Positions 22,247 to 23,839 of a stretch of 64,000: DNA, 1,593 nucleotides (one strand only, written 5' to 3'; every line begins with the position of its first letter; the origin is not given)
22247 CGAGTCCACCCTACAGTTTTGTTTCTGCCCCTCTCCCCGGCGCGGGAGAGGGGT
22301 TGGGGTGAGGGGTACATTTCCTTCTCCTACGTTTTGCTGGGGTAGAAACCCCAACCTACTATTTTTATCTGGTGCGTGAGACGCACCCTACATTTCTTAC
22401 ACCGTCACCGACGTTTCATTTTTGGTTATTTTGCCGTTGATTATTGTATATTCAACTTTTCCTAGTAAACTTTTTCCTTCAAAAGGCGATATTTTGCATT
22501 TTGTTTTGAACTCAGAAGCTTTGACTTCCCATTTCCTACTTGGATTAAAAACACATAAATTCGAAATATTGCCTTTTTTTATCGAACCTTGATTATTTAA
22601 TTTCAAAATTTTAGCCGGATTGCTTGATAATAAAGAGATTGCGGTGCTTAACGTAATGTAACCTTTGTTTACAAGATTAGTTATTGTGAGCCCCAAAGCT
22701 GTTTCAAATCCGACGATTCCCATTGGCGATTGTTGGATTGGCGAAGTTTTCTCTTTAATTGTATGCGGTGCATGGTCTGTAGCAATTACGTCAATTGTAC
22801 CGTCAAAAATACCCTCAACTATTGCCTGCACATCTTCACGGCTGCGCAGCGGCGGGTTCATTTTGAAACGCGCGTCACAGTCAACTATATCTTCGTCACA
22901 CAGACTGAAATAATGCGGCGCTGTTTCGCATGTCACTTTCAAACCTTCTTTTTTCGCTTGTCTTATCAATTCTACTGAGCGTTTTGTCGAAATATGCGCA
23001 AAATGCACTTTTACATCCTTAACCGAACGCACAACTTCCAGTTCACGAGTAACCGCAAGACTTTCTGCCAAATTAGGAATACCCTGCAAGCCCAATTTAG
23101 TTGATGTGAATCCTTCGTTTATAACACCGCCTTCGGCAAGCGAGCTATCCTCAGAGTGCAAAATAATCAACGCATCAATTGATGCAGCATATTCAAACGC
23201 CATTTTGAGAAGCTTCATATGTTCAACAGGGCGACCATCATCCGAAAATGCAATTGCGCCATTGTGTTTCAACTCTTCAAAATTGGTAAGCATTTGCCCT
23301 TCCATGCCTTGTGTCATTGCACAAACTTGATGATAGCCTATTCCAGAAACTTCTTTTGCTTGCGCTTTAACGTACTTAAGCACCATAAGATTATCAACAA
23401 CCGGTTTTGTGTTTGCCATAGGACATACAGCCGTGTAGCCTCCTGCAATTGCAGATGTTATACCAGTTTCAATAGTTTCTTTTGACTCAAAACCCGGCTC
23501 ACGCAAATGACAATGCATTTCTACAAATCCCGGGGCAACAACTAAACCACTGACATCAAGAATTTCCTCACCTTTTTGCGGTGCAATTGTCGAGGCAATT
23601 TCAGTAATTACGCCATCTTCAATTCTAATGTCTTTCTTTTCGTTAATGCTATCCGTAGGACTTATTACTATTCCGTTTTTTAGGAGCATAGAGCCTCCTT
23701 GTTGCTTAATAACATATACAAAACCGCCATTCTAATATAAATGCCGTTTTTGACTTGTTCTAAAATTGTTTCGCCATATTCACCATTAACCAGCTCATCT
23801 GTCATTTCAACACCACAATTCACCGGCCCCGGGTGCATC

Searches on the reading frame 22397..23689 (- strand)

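Call 69: search_protein_families(library=pfam, proteins=[window:22397-23689:-], max_evalue=0.00001)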
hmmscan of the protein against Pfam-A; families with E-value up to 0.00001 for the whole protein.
window:22397-23689:- (430 aa): 2 families
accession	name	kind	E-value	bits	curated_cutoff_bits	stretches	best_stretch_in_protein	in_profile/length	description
PF01979.26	Amidohydro_1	-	1.8e-26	93.7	25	1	50-421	1-344/345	Amidohydrolase family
PF07969.17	Amidohydro_3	-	3.8e-11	43.6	29.7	0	297-422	366-471/472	Amidohydrolase family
